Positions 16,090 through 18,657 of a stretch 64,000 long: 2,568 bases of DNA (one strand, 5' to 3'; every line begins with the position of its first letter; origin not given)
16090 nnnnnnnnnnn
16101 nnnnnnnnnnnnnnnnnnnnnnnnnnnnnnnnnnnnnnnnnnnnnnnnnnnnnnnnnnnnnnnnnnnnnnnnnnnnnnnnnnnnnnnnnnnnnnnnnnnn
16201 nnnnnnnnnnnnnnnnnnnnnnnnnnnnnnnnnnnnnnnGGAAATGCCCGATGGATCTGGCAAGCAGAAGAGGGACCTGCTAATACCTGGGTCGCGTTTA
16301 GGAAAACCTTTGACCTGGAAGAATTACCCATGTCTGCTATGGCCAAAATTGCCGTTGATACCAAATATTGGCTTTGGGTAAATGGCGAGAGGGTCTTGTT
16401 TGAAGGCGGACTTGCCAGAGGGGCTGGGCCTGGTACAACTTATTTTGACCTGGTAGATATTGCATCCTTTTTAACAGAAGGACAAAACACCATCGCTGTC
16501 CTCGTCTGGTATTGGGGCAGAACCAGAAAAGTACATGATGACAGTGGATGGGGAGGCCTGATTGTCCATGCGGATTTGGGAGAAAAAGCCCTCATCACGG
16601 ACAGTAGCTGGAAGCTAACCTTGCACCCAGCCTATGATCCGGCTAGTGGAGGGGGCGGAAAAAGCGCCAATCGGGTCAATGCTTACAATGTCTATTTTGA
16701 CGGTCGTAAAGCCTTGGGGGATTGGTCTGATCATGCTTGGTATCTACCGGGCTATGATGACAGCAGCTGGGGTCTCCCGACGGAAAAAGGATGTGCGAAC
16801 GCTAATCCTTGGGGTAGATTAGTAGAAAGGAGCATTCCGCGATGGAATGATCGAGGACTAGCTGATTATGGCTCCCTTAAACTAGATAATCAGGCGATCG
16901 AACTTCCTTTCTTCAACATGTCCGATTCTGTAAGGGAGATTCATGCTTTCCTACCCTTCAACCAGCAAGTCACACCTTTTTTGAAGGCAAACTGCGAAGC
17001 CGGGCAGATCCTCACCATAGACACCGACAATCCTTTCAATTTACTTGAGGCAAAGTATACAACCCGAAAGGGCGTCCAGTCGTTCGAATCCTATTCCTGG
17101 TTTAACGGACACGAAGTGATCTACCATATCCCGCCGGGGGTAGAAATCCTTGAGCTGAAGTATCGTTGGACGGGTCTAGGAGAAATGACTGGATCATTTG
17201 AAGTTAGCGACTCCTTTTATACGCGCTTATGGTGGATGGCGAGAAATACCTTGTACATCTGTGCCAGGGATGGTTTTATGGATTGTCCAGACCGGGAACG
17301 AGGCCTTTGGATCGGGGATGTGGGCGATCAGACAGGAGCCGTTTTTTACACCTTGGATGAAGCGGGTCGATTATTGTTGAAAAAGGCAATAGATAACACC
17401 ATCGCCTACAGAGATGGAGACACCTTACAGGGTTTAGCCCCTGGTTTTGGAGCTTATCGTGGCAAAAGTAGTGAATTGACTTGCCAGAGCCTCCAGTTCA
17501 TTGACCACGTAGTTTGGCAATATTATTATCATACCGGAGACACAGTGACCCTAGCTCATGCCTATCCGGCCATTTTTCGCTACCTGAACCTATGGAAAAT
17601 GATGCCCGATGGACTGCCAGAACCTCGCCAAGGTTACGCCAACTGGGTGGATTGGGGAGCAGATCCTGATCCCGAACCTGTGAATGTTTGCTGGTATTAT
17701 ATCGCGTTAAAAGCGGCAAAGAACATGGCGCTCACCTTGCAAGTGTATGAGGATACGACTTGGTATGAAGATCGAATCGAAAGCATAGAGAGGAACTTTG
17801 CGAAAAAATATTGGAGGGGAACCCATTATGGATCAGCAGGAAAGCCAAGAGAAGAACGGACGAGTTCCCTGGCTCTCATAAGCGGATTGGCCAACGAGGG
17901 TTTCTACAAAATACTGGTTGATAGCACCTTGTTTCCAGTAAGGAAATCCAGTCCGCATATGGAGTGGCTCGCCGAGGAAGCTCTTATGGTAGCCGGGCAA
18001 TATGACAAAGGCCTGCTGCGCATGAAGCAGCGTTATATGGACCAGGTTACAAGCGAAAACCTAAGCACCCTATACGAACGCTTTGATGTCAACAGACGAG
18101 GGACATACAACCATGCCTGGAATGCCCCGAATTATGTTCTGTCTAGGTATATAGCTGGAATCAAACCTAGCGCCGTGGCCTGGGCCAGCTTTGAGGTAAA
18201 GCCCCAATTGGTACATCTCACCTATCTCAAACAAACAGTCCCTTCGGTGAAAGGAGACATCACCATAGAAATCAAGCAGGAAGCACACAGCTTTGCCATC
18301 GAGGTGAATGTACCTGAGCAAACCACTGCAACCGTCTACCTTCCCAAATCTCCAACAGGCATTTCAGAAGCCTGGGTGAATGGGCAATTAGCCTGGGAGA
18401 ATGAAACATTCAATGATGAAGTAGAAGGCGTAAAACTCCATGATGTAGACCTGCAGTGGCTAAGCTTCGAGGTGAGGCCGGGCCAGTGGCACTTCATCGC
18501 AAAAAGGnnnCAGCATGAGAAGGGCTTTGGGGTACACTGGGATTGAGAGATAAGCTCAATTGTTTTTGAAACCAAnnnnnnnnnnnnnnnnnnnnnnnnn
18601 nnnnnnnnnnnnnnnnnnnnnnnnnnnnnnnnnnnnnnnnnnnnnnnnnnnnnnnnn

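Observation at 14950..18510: PL5-like 'alginate lyase' toroid fused to a GH78-like rhamnosidase module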

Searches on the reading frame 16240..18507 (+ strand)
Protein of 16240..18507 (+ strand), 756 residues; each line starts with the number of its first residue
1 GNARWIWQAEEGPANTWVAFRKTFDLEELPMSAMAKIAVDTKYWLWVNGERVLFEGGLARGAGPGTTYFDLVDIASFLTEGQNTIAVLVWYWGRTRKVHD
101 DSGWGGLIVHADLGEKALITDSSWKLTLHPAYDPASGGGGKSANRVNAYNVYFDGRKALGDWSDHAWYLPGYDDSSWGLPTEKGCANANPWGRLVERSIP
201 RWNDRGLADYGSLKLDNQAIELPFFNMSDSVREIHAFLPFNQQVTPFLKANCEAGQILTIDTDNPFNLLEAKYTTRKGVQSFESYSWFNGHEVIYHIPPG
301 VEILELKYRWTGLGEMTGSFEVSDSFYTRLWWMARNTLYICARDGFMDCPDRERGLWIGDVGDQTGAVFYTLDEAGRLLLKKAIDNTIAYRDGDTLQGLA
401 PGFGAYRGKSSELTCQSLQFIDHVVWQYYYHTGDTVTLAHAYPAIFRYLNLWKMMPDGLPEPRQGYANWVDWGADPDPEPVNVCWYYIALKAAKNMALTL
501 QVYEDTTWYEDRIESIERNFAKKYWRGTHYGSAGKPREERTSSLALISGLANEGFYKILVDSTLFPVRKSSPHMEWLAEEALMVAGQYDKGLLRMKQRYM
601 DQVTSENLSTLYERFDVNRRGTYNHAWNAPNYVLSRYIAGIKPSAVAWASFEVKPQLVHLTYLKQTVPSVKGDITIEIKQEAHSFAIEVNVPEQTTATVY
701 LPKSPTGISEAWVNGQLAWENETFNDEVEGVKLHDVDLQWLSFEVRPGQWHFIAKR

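Call 6: search_solved_structures(query=window:16240-18507:+, max_evalue=0.01, show_alignments=2)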
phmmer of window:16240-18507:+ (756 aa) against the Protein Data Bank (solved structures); distinct sequences matched with E-value up to 0.01: 3.
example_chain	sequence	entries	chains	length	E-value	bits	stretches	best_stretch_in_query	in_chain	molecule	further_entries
2okx_A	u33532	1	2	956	9.1e-35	123.6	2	2-207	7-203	Rhamnosidase B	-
3w5m_A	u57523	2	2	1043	9.8e-14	54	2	347-704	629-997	Putative rhamnosidase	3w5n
3cih_A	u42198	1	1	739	6.7e-10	41.3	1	294-679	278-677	Putative alpha-rhamnosidase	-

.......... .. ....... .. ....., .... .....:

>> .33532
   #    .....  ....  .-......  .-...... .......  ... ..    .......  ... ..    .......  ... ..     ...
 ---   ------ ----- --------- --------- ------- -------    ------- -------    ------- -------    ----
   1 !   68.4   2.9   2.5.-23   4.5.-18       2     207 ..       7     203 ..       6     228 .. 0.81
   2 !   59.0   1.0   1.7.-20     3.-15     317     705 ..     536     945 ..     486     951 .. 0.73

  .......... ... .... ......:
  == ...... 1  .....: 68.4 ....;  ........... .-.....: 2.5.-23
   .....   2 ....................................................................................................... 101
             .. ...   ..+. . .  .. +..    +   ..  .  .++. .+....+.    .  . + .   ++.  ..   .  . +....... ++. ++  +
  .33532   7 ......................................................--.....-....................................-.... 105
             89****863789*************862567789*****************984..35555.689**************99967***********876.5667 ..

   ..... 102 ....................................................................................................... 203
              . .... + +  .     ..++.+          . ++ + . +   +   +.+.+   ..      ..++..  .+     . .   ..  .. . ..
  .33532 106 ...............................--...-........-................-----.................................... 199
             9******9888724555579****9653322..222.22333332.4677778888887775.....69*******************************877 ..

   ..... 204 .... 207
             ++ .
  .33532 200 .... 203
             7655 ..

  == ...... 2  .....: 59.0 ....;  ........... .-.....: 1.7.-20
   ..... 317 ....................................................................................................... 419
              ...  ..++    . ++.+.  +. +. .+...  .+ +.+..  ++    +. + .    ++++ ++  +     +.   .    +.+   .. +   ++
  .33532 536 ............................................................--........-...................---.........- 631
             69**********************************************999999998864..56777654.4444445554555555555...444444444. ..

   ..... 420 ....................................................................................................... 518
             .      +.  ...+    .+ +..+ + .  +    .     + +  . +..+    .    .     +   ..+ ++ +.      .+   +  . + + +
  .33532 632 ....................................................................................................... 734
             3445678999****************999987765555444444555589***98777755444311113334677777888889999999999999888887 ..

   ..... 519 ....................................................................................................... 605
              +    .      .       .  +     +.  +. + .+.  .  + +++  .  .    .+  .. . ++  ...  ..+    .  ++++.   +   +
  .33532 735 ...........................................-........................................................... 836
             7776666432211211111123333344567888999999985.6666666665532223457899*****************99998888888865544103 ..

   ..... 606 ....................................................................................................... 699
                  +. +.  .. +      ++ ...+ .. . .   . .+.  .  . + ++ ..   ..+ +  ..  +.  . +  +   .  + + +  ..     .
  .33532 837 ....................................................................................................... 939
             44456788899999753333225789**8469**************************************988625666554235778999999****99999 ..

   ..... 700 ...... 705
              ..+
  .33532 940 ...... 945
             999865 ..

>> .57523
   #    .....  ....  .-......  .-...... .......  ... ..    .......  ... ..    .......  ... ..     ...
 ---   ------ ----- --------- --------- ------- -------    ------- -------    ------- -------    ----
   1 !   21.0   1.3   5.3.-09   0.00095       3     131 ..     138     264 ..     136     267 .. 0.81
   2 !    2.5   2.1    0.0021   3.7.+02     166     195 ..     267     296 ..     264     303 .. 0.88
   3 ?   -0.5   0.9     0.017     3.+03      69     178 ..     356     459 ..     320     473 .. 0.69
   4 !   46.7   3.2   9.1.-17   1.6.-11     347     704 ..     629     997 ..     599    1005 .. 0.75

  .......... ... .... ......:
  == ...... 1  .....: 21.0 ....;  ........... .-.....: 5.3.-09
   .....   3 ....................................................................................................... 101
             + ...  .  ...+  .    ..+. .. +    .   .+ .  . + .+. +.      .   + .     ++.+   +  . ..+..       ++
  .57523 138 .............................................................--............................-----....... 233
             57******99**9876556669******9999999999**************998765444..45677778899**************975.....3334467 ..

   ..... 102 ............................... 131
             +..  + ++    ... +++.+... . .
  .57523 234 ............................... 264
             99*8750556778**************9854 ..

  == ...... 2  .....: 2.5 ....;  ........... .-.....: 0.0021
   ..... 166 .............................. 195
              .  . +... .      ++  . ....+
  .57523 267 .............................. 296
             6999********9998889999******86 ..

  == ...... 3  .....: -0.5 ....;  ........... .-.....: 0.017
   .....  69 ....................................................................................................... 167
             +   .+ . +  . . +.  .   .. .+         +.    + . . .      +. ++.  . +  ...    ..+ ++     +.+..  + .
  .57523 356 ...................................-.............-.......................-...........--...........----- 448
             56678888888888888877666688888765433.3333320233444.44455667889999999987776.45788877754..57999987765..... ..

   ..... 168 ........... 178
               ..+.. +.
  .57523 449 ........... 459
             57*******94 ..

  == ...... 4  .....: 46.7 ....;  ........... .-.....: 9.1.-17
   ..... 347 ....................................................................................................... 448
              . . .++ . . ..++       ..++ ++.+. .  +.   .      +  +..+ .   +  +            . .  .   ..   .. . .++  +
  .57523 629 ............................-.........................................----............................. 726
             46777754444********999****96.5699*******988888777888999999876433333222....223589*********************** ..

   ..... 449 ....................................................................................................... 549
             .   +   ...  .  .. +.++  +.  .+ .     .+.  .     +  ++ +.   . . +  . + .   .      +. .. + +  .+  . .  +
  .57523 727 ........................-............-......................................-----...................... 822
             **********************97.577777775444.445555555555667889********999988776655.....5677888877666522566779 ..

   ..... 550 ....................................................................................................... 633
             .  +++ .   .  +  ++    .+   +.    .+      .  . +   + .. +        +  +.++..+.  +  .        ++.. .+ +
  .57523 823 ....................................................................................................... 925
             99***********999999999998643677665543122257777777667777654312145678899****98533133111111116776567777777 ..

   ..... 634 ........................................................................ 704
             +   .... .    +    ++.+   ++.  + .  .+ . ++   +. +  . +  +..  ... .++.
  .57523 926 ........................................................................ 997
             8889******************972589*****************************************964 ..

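Call 57: predict_structure(alignment_id=A4)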
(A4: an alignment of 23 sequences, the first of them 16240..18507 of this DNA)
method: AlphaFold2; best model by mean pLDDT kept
length: 756 residues; sequences in the alignment: 23
mean_pLDDT: 87.9   pTM: 0.88
mean pLDDT of the five models: 87.9, 87.0, 85.5, 84.9, 84.2
residues with pLDDT >= 90: 470; 70-90: 210; 50-70: 65; < 50: 11
segments of 3 or more residues with pLDDT < 50: 401-405
pLDDT, mean of each block of 10 residues (from residue 1): 85 85 94 91 92 81 80 94 95 70 85 91 94 77 64 89 81 93 87 81 87 91 95 93 91 94 78 92 84 95 95 87 97 89 62 59 87 88 82 70 48 82 95 95 95 94 68 85 96 98 95 97 96 94 96 96 94 88 96 94 87 73 68 95 97 95 96 96 95 96 87 96 88 93 97 95
secondary structure, 60 per line:
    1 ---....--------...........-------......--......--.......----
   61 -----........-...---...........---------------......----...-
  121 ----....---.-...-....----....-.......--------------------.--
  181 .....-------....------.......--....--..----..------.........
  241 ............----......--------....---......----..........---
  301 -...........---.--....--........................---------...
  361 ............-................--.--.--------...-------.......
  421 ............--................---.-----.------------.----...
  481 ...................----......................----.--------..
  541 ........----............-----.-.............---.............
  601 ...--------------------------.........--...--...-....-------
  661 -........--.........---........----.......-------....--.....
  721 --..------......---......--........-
elements in order (helices of 4 or more, strands of 3 or more residues): E4-7 E16-26 E34-39 E42-47 E50-56 E66-73 E81-91 E107-112 E117-119 E125-128 E151-154 E181-185 E193-196 E203-209 E212-215 E232-252 E257-262 E271-274 E278-283 E288-297 E302-312 E319-322 H325-348 H358-371 H374-389 H414-432 H435-450 H478-499 H504-524 H539-548 H553-564 H572-584 H588-603 H630-638 E641-643 E650-653 E662-669 E672-680 E684-691 E696-702 E710-713 E716-720 E731-736 E740-745 E748-755

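Call 59: fold_search(model_id=the predicted structure, library=pdb)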
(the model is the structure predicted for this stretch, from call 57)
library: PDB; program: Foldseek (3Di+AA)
matches with E <= 10: 1390; with E <= 0.001: 250
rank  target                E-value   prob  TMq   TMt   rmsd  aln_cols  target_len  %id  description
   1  2okx_A                3.0e-41  1.00  0.74  0.60   6.7       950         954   18  Crystal structure of GH78 family rhamnosidase of Bacillus SP. GL1 AT 1.9 A (released 2007-11-13)
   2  6i60_A                9.8e-41  1.00  0.79  0.68   5.0       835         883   18  Structure of alpha-L-rhamnosidase from Dictyoglumus thermophilum (released 2019-02-06)
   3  6i60_B                1.3e-40  1.00  0.78  0.67   4.8       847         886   19  Structure of alpha-L-rhamnosidase from Dictyoglumus thermophilum (released 2019-02-06)
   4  3w5m                  5.0e-38  1.00  0.76  0.57   4.5       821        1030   18  Crystal Structure of Streptomyces avermitilis alpha-L-rhamnosidase (released 2013-03-20)
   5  3w5n                  9.3e-38  1.00  0.76  0.57   4.5       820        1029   18  Crystal Structure of Streptomyces avermitilis alpha-L-rhamnosidase complexed with L-rhamnose (released 2013-03-20)
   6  6gsz_A                2.4e-35  1.00  0.74  0.65   5.0       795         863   19  Crystal structure of native alfa-L-rhamnosidase from Aspergillus terreus (released 2018-11-14)
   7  3cih                  2.1e-33  1.00  0.59  0.62  13.2       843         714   14  Crystal structure of a putative alpha-rhamnosidase from Bacteroides thetaiotaomicron (released 2008-04-01)
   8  8iwd_A                4.0e-22  1.00  0.54  0.63   6.8       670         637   15  Aspergillus niger Rha-2 (released 2024-04-03)
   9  8iwf_A                2.6e-21  1.00  0.56  0.66   5.7       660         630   15  Aspergillus niger Rha-2 and pNPR (released 2024-04-03)
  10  8hmm                  4.2e-20  1.00  0.54  0.64   5.1       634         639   14  Crystal structure of AoRhaA (released 2023-12-06)
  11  4xhc_A                6.4e-17  1.00  0.48  0.69   4.8       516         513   14  rhamnosidase from Klebsiella oxytoca with rhamnose bound (released 2015-04-15)
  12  6t1d_A                8.5e-12  1.00  0.17  0.35  18.2       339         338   16  Pleurotus Ostreatus Lectin (POL), compelx with melibiose (released 2020-02-19)
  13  6li7_A                5.5e-11  1.00  0.17  0.35  17.7       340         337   15  Crystal Structure of Lectin from Pleurotus ostreatus in complex with GalNAc (released 2020-08-05)
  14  8ic6_B                1.7e-10  1.00  0.38  0.35  18.9       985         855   10  exo-beta-D-arabinanase ExoMA2 from Microbacterium arabinogalactanolyticum in complex with Tris (released 2023-08-16)
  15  6kc2_A                1.8e-10  1.00  0.16  0.33  17.1       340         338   17  Crystal Structure of Lectin from Pleurotus ostreatus in complex with Rhamnose (released 2020-08-05)
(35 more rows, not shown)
